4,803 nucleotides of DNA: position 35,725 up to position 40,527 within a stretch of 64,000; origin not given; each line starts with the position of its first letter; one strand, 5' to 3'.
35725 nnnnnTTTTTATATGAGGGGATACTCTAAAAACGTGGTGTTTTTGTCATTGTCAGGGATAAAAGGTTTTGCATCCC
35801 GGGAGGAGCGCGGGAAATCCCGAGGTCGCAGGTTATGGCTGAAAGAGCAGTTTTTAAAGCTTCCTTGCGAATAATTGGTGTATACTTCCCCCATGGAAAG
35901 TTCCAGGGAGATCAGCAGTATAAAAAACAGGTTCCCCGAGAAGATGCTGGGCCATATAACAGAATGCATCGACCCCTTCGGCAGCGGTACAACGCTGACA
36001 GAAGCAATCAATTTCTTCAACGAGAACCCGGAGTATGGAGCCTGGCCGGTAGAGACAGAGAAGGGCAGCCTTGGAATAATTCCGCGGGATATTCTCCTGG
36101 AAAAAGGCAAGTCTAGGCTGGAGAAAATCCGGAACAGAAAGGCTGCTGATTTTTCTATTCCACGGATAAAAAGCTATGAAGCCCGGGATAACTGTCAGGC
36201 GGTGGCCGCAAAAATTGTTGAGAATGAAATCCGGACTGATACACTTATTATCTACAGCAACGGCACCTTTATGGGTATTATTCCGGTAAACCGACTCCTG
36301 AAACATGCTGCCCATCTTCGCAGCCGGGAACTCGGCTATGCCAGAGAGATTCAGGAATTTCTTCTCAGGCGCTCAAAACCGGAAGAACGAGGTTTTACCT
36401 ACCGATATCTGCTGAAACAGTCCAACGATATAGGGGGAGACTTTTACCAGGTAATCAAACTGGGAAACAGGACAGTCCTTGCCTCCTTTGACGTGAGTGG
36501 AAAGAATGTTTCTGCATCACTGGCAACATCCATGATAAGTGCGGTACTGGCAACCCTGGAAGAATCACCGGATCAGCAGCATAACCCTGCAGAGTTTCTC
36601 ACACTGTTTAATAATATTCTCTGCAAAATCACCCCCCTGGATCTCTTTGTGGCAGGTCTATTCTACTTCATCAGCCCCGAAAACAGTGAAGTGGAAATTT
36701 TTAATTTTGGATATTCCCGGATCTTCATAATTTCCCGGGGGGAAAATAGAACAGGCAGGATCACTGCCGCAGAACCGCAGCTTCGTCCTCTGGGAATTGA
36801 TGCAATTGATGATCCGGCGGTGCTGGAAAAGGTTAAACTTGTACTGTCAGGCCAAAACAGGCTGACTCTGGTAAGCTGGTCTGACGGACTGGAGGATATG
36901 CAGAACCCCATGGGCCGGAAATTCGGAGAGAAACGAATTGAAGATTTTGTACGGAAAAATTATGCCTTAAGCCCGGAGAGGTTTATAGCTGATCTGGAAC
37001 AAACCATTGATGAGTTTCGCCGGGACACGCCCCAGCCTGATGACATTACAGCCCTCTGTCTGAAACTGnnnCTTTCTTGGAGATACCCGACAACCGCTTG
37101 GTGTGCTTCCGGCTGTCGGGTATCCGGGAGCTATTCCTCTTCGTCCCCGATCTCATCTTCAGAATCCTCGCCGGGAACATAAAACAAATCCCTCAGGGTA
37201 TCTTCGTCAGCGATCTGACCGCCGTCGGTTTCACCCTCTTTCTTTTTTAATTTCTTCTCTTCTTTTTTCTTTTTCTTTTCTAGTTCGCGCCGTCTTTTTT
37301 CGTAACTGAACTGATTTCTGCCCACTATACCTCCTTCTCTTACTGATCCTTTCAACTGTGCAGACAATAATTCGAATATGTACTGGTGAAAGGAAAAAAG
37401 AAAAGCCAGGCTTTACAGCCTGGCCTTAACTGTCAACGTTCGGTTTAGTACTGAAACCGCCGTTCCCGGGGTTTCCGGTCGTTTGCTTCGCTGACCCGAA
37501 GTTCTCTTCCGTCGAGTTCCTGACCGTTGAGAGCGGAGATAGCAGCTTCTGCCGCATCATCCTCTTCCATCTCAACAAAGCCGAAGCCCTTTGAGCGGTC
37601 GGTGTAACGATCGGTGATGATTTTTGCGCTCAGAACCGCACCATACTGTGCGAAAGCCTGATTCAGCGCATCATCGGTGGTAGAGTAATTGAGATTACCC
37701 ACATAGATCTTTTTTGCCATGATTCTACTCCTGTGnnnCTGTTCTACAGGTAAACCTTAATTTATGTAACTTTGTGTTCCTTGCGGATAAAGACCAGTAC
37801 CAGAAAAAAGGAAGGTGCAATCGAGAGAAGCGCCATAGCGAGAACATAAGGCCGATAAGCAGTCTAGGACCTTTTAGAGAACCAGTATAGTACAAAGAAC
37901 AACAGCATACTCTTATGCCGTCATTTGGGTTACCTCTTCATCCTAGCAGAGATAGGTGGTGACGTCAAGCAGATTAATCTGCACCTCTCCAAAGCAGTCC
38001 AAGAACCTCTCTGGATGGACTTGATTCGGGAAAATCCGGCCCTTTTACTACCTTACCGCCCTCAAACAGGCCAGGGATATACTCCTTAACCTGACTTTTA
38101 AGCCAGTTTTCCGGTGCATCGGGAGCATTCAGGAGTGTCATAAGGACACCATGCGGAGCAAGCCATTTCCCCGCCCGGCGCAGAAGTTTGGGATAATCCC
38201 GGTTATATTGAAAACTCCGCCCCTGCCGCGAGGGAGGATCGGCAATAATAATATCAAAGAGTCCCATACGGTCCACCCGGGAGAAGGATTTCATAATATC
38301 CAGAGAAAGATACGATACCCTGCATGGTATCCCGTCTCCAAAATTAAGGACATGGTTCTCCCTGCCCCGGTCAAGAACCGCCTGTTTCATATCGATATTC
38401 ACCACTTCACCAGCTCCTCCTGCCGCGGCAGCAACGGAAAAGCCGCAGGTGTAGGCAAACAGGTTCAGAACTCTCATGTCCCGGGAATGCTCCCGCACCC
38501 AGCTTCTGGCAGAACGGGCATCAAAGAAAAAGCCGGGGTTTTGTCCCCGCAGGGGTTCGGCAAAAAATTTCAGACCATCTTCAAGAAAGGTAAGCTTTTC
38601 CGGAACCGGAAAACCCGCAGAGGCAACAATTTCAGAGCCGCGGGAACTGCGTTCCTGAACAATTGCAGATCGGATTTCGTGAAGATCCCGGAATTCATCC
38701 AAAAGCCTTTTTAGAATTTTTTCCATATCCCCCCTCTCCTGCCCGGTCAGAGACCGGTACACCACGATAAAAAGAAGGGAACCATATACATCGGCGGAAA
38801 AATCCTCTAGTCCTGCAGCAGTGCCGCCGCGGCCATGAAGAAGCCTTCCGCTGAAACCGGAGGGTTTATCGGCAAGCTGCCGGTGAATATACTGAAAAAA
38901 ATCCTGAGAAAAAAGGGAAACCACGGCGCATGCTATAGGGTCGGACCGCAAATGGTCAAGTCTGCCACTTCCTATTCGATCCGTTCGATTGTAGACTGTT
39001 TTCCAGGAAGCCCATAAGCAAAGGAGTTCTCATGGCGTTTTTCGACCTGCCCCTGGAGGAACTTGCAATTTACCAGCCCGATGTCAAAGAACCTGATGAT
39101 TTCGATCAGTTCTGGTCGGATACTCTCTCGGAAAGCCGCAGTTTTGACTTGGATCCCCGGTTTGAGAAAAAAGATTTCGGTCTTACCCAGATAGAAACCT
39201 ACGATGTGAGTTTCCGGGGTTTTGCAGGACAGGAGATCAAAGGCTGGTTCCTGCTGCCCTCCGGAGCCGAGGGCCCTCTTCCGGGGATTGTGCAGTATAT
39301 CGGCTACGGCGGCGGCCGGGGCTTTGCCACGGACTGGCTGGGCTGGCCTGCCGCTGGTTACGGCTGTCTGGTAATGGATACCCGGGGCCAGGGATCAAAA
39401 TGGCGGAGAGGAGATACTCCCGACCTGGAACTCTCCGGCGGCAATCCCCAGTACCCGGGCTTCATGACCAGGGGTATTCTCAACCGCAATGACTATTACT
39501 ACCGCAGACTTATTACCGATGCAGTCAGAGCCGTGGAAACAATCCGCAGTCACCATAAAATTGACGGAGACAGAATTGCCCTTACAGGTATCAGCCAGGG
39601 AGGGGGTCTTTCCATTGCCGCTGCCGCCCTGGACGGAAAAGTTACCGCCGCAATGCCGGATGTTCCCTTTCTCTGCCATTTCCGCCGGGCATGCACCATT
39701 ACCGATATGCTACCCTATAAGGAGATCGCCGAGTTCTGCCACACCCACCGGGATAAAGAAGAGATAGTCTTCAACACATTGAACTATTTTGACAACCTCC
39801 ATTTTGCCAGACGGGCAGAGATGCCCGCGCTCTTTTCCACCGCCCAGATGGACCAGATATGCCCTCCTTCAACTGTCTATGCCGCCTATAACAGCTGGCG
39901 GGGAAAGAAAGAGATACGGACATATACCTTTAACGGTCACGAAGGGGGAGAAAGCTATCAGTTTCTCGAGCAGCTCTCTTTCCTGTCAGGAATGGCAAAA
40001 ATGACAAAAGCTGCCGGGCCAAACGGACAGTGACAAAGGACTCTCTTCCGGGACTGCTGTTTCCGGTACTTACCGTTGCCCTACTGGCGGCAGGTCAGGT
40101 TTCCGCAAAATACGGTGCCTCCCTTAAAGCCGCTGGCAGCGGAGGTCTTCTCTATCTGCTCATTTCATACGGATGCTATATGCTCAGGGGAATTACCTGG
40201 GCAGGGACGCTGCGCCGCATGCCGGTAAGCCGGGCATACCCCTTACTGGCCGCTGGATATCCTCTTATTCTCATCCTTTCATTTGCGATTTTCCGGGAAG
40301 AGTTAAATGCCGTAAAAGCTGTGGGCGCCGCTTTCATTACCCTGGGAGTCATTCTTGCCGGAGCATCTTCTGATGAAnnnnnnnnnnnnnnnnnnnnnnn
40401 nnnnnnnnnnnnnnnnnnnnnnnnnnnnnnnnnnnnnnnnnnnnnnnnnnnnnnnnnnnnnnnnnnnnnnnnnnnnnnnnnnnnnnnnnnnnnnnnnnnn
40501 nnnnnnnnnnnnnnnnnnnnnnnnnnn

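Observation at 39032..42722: Five genes chained by start/stop overlaps: CE7 esterase, ArnE-like, ArnF-like, GT2, ATP-grasp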

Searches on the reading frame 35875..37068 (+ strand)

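Call 3: search_protein_families(library=pfam, proteins=[window:35875-37068:+], max_evalue=0.01)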
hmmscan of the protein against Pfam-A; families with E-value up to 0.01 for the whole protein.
window:35875-37068:+ (398 aa): 1 family
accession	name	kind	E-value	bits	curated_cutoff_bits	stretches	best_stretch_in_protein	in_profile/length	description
PF07228.17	SpoIIE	-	2e-22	80.5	25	1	198-397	3-190/192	Stage II sporulation protein E (SpoIIE)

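Call 4: search_protein_families(library=ncbifam, proteins=[window:35875-37068:+], max_evalue=0.01)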
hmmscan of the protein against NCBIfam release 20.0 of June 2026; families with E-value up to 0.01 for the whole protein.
window:35875-37068:+ (398 aa): 1 family
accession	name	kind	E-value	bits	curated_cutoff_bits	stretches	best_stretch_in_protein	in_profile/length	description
NF038263.1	prot_phos_SiaA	equivalog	1.2e-06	27.4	700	0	346-397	605-656/658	biofilm regulation protein phosphatase SiaA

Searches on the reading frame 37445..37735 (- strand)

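Call 47: search_protein_families(library=pfam, proteins=[window:37445-37735:-], max_evalue=0.001)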
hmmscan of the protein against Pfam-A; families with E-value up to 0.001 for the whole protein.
window:37445-37735:- (96 aa): 2 families
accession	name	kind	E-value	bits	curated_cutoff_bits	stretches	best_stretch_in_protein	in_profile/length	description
PF00076.28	RRM_1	-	1e-25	89.8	20.7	1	10-80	1-70/70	RNA recognition motif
PF13893.12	RRM_5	-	0.0002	21.5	27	1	12-82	31-97/125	RNA recognition motif. (a.k.a. RRM, RBD, or RNP domain)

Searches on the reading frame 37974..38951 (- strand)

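Call 3: search_protein_families(library=pfam, proteins=[window:37974-38951:-], max_evalue=0.01)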
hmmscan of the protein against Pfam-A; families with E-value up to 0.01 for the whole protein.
window:37974-38951:- (325 aa): 4 families
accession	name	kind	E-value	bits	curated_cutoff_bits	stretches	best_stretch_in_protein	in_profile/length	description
PF10672.15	Methyltrans_SAM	-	3.3e-58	197.6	27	1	36-320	2-284/286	S-adenosylmethionine-dependent methyltransferase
PF03602.21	Cons_hypoth95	-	3.8e-06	27.1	24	1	150-274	34-152/182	Conserved hypothetical protein 95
PF13847.12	Methyltransf_31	-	0.0013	18.8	27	1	156-272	2-109/145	Methyltransferase domain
PF05175.20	MTS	-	0.0092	16.1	23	0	230-289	97-155/170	Methyltransferase small domain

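Call 4: search_protein_families(library=ncbifam, proteins=[window:37974-38951:-], max_evalue=0.01)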
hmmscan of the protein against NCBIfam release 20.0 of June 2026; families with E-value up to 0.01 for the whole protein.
window:37974-38951:- (325 aa): 7 families
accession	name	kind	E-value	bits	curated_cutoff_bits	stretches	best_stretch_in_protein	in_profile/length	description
NF033380.1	Rlm_2499C5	equivalog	7.9e-28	97.3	650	1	43-272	105-334/391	23S rRNA (cytosine(2499)-C(5))-methyltransferase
NF008748.0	PRK11783.1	equivalog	1.4e-22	79.7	466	1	139-271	523-656/704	bifunctional 23S rRNA (guanine(2069)-N(7))-methyltransferase RlmK/23S rRNA (guanine(2445)-N(2))-methyltransferase RlmL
NF011707.0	PRK15128.1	equivalog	1.2e-19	70.4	712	1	43-272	107-337/396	23S rRNA (cytosine(1962)-C(5))-methyltransferase RlmI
NF046099.1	RSP_2647_MTase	equivalog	5.5e-15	55.1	600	1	125-271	185-332/391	RSP_2647 family RNA methyltransferase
NF053718.1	23SC1962Mtase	equivalog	1.6e-13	50.1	575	1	36-272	95-324/383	23S rRNA (cytosine(1962)-C(5))-methyltransferase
NF009639.0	PRK13168.1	equivalog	0.004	16.1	458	1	148-244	292-382/446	23S rRNA (uracil(1939)-C(5))-methyltransferase RlmD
TIGR00095.1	TIGR00095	equivalog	0.0088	15.7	117.5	0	150-272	45-160/194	16S rRNA (guanine(966)-N(2))-methyltransferase RsmD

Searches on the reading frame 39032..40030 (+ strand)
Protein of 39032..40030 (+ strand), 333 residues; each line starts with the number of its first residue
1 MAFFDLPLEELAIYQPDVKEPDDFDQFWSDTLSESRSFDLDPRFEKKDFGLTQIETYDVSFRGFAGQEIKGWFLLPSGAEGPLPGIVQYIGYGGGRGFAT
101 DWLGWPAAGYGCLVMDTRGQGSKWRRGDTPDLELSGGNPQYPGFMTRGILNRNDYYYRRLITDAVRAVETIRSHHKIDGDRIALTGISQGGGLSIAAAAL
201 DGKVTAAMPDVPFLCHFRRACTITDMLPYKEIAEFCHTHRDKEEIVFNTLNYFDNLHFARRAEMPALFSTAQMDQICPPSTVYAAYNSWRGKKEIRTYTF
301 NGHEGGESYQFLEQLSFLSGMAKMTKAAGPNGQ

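Call 3: search_protein_families(library=pfam, proteins=[window:39032-40030:+], max_evalue=0.01)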
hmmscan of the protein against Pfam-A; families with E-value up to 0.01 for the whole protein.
window:39032-40030:+ (333 aa): 9 families
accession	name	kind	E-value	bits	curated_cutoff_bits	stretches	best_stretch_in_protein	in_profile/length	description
PF05448.18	AXE1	-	2.7e-114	381.7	21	1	1-319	1-319/321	Acetyl xylan esterase (AXE1)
PF00326.27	Peptidase_S9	-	1.2e-09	38.5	22.6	1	161-306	45-190/213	Prolyl oligopeptidase family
PF00561.26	Abhydrolase_1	-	1.8e-05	25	25.8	0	108-200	26-89/245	alpha/beta hydrolase fold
PF12146.15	Hydrolase_4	-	3.1e-05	23.9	27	0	158-201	56-97/239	Serine aminopeptidase, S33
PF12740.14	PETase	-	0.00011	22.2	28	1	165-213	110-158/263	PET hydrolase-like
PF02129.25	Peptidase_S15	-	0.00017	21.8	23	0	161-209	77-125/262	X-Pro dipeptidyl-peptidase (S15 family)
PF07859.19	Abhydrolase_3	-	0.00026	21.2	25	1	159-210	47-101/210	alpha/beta hydrolase fold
PF12697.13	Abhydrolase_6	-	0.0015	19.7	26.3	1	106-208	22-93/217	Alpha/beta hydrolase family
PF08840.17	BAAT_C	-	0.0093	16.5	20.9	0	167-208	9-50/210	BAAT / Acyl-CoA thioester hydrolase C terminal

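Call 4: search_protein_families(library=ncbifam, proteins=[window:39032-40030:+], max_evalue=0.01)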
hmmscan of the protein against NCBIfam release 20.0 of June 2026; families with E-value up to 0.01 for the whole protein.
window:39032-40030:+ (333 aa): 4 families
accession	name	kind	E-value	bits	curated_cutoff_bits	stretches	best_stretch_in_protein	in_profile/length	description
NF047920.1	lactonase_UilS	equivalog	3.6e-05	23.6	400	1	161-211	79-129/285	UilS family quorum-quenching N-acyl-homoserine lactonase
NF041440.1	hydrolase_YghX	exception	0.00083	18.6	460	0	141-209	138-205/292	YghX family hydrolase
NF033523.0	lasso_peptidase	equivalog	0.00094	18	400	0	151-197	464-511/638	Atxe2 family lasso peptide isopeptidase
NF050058.1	e_dPHAscl_type1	hypoth_equivalog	0.0026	17.3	150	1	166-207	90-131/276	extracellular catalytic domain type 1 short-chain-length polyhydroxyalkanoate depolymerase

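Call 36: find_homologous_proteins(query=window:39032-40030:+, max_evalue=1e-20)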
Query window:39032-40030:+ (333 aa): 8000 proteins with E <= 1e-20 among 8000 candidates; the best 120 are listed.
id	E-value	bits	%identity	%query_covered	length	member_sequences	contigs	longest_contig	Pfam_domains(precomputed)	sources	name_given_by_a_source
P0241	1.9e-194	663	84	96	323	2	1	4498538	PF00326.28,PF05448.19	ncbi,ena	-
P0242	2.2e-180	617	79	96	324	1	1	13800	PF00326.28,PF05448.19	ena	-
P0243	9.0e-167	572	75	96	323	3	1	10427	PF02129.25,PF00326.28,PF05448.19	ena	-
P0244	3.2e-165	567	73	96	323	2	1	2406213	PF02129.25,PF00326.28,PF05448.19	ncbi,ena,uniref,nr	ncbi:acetylxylan esterase [Marispirochaeta sp.]|uniref:acetylxylan esterase n=1 Tax=Marispirochaeta 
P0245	8.8e-164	562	73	96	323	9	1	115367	PF00326.28,PF05448.19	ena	-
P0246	4.3e-159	547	72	95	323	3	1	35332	PF00326.28,PF05448.19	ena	-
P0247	1.7e-154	532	70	96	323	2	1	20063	PF00326.28,PF05448.19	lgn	-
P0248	1.1e-150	519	69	96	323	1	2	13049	PF02129.25,PF00326.28,PF05448.19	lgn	-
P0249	9.2e-150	516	69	96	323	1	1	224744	PF00326.28,PF12740.15,PF05448.19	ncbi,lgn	-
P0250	1.1e-148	513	69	95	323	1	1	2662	PF00326.28,PF05448.19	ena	-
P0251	2.7e-139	482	64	96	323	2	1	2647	PF02129.25,PF00326.28,PF05448.19,PF12146.16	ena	-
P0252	4.0e-139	481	63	96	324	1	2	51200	PF00326.28,PF05448.19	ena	-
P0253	2.5e-138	479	63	97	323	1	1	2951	PF00326.28,PF05448.19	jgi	jgi:cephalosporin-C deacetylase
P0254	3.7e-138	478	63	97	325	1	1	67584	PF00326.28,PF05448.19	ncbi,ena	-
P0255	3.7e-138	478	63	95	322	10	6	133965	PF02129.25,PF00326.28,PF07859.20,PF05448.19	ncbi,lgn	-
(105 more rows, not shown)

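Call 37: find_encoding_contigs(protein=P0244, flank=7000, max_places=1)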
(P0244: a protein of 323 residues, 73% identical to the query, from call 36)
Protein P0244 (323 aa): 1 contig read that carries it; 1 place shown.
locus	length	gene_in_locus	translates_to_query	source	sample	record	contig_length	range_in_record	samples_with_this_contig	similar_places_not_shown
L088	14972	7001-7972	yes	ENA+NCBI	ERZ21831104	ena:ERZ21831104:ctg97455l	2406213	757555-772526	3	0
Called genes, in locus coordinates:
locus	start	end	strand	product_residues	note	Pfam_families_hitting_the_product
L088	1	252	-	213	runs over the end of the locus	PF00528:BPD_transp_1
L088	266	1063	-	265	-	PF00497:SBP_bac_3, PF10613:Lig_chan-Glu_bd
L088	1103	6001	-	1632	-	PF00128:Alpha-amylase (faint), PF08323:Glyco_transf_5, PF00534:Glycos_transf_1, PF13692:Glyco_trans_1_4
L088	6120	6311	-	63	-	-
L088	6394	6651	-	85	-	PF00076:RRM_1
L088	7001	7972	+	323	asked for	PF05448:AXE1, PF02129:Peptidase_S15 (faint), PF00326:Peptidase_S9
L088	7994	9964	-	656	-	-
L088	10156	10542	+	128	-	-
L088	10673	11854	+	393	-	PF07690:MFS_1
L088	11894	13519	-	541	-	PF00118:Cpn60_TCP1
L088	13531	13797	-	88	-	PF00166:Cpn10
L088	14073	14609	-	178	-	PF00210:Ferritin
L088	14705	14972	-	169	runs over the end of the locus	-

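Call 38: find_encoding_contigs(protein=P0242, flank=7000, max_places=1)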
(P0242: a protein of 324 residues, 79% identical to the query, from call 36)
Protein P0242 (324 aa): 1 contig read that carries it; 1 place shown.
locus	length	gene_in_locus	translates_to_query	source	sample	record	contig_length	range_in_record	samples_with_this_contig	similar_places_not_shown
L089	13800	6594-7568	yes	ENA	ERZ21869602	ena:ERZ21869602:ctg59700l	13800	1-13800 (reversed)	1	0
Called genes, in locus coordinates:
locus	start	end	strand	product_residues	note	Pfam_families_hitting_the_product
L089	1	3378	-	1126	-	?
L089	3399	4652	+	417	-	PF07228:SpoIIE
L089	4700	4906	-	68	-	-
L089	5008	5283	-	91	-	PF00076:RRM_1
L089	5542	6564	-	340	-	PF10672:Methyltrans_SAM, PF03602:Cons_hypoth95 (weak)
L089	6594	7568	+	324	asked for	PF05448:AXE1, PF00326:Peptidase_S9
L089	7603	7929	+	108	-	-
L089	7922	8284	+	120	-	PF00892:EamA (weak)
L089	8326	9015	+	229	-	PF00535:Glycos_transf_2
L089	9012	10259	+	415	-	PF13535:ATP-grasp_4 (weak), PF18603:LAL_C2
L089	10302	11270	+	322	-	-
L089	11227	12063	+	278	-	PF00528:BPD_transp_1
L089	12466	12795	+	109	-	-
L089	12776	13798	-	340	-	?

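Call 39: find_encoding_contigs(protein=P0247, flank=7000, max_places=1)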
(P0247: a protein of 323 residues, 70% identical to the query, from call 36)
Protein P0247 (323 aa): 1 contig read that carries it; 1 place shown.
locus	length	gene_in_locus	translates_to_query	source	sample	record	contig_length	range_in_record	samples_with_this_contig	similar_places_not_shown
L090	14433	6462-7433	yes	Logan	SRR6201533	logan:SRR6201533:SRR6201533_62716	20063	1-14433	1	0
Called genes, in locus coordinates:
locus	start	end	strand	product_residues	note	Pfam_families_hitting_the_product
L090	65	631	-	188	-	-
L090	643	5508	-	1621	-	PF00128:Alpha-amylase (faint), PF08323:Glyco_transf_5, PF00534:Glycos_transf_1, PF13692:Glyco_trans_1_4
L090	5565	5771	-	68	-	-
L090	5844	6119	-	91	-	PF13893:RRM_5 (weak), PF00076:RRM_1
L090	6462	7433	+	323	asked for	PF05448:AXE1, PF00326:Peptidase_S9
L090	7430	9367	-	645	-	-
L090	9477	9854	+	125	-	PF00892:EamA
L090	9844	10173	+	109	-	PF00892:EamA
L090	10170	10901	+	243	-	PF00535:Glycos_transf_2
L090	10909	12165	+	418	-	PF13535:ATP-grasp_4 (faint), PF18603:LAL_C2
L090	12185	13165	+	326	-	-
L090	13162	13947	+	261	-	PF00528:BPD_transp_1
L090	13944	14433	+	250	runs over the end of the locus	PF00005:ABC_tran, PF13304:AAA_21 (faint)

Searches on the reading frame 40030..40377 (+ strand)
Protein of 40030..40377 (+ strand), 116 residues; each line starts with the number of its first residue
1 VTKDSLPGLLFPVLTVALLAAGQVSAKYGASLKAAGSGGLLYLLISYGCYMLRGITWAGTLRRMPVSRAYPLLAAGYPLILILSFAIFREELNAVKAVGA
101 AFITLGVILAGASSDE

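Call 3: search_protein_families(library=pfam, proteins=[window:40030-40377:+], max_evalue=0.01)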
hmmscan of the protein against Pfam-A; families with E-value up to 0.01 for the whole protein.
window:40030-40377:+ (116 aa): 1 family
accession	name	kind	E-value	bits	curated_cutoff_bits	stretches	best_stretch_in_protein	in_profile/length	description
PF00892.27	EamA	-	0.00023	21.9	28.2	1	31-110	58-133/135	EamA-like transporter family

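Call 4: search_protein_families(library=ncbifam, proteins=[window:40030-40377:+], max_evalue=0.01)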
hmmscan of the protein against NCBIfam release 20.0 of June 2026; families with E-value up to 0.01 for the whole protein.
window:40030-40377:+ (116 aa): 4 families
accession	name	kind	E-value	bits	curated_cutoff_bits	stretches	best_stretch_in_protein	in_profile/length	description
NF002816.2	PRK02971.1-2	equivalog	1.4e-11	44.8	99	1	37-110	41-116/120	4-amino-4-deoxy-L-arabinose-phosphoundecaprenol flippase subunit ArnF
NF011625.2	PRK15051.1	equivalog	3.8e-08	33.5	92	1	13-113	7-110/111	4-amino-4-deoxy-L-arabinose-phosphoundecaprenol flippase subunit ArnE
TIGR03340.1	phn_DUF6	hypoth_equivalog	0.0021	17.8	288.15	1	55-113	78-136/281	phosphonate utilization associated putative membrane protein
NF000384.1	QacCGHJ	equivalog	0.0041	17.4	160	1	57-109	46-99/107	QacCGHJ group quaternary ammonium compound efflux SMR transporter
